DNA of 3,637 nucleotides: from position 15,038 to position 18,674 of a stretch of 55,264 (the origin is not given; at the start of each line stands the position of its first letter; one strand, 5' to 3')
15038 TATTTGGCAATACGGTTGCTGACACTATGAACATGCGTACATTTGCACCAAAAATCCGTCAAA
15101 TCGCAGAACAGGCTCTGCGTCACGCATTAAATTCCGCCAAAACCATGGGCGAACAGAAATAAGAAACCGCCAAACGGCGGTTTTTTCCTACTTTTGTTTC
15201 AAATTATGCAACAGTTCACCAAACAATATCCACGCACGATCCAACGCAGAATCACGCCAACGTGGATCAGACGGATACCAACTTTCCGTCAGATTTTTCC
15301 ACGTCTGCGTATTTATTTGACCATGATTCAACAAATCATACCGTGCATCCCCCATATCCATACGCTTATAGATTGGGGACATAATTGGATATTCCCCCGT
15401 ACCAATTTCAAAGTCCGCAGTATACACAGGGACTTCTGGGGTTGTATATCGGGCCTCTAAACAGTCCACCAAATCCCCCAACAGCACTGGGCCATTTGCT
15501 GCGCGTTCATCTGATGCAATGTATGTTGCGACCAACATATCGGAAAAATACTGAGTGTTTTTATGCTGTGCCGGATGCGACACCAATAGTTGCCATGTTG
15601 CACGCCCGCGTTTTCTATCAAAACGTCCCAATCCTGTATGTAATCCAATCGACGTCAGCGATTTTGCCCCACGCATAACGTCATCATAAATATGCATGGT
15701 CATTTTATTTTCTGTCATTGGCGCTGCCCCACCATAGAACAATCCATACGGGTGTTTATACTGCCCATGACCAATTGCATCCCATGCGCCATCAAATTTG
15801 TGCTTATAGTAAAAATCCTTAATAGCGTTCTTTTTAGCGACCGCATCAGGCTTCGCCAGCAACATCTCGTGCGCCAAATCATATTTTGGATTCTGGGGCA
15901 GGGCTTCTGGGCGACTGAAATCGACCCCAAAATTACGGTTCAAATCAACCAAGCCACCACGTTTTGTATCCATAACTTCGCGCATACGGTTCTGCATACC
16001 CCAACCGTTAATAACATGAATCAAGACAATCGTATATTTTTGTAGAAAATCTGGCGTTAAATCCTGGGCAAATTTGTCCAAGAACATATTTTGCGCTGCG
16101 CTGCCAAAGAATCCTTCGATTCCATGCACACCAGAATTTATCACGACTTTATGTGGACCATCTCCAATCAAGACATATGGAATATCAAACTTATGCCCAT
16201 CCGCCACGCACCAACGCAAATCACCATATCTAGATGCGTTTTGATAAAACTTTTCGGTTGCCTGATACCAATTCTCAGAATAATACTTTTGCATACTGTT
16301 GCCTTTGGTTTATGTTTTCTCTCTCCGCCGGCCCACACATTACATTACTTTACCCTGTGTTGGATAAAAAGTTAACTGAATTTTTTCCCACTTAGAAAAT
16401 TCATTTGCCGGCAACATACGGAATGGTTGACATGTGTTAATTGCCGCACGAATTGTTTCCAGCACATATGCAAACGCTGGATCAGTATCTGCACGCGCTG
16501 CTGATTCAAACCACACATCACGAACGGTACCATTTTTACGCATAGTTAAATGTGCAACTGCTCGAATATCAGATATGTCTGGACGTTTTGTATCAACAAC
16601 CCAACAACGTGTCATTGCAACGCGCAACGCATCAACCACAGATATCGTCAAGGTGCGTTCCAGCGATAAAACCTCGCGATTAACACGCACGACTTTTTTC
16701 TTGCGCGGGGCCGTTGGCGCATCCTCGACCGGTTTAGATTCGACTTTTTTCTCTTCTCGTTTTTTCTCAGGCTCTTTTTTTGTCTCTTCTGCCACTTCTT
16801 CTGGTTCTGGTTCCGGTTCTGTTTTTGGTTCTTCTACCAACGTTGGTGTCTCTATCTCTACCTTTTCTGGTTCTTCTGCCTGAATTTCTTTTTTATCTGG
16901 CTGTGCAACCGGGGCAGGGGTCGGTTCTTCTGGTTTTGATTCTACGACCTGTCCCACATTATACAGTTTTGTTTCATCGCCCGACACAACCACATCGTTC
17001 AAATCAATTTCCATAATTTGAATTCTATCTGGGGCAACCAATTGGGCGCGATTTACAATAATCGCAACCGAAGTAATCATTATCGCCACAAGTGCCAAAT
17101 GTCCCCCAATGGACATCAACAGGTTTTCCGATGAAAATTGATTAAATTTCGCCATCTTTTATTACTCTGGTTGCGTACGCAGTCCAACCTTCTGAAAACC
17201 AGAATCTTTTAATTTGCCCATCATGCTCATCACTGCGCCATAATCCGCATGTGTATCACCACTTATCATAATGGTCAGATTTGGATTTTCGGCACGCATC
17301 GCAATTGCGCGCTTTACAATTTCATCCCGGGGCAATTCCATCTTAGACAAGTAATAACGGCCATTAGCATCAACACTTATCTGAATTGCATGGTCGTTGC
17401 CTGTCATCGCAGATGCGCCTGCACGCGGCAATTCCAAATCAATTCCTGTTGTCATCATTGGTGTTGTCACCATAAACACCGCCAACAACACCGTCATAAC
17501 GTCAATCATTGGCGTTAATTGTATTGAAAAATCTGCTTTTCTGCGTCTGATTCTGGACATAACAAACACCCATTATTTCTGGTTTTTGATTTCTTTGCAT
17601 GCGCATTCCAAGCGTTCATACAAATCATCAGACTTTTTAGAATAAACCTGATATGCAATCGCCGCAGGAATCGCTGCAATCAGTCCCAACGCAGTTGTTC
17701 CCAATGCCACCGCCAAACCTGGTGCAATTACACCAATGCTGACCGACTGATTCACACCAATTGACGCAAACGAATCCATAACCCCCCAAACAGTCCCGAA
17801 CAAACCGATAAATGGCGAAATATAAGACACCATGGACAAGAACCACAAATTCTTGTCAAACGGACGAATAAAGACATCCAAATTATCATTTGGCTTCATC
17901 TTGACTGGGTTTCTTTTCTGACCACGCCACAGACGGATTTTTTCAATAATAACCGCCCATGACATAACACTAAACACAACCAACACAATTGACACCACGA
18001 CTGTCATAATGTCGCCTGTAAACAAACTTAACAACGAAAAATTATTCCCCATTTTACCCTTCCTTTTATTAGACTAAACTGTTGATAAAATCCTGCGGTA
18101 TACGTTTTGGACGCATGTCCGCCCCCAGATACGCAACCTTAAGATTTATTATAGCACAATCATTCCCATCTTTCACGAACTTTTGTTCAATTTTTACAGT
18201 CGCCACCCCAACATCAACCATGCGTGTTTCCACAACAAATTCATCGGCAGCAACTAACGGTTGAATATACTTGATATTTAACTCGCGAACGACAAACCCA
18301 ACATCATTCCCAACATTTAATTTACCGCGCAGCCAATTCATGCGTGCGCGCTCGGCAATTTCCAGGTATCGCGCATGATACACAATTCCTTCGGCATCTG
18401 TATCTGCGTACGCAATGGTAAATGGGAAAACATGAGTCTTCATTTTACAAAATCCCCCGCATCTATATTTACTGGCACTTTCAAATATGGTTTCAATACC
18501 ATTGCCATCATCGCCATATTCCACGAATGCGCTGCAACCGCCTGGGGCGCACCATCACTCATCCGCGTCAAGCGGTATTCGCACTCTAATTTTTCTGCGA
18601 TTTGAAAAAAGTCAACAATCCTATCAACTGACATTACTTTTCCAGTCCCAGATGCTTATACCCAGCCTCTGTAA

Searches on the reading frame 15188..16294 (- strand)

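Call 22: search_protein_families(library=pfam, proteins=[window:15188-16294:-], max_evalue=0.00001)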
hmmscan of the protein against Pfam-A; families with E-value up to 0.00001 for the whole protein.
window:15188-16294:- (368 aa): 1 family
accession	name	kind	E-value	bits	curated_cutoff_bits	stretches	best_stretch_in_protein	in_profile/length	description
PF10994.13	DUF2817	-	1e-40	140.7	23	1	33-352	35-340/341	Protein of unknown function (DUF2817)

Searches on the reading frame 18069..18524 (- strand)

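Call 23: search_protein_families(library=pfam, proteins=[window:18069-18524:-], max_evalue=0.00001)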
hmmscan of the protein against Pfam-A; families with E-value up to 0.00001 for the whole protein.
window:18069-18524:- (151 aa): 2 families
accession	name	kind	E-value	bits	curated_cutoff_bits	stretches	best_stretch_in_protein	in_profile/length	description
PF13279.12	4HBT_2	-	5e-15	56.5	25.5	1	40-147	4-119/122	Thioesterase-like superfamily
PF03061.28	4HBT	-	2.9e-12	47.2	20.6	1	46-122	2-76/79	Thioesterase superfamily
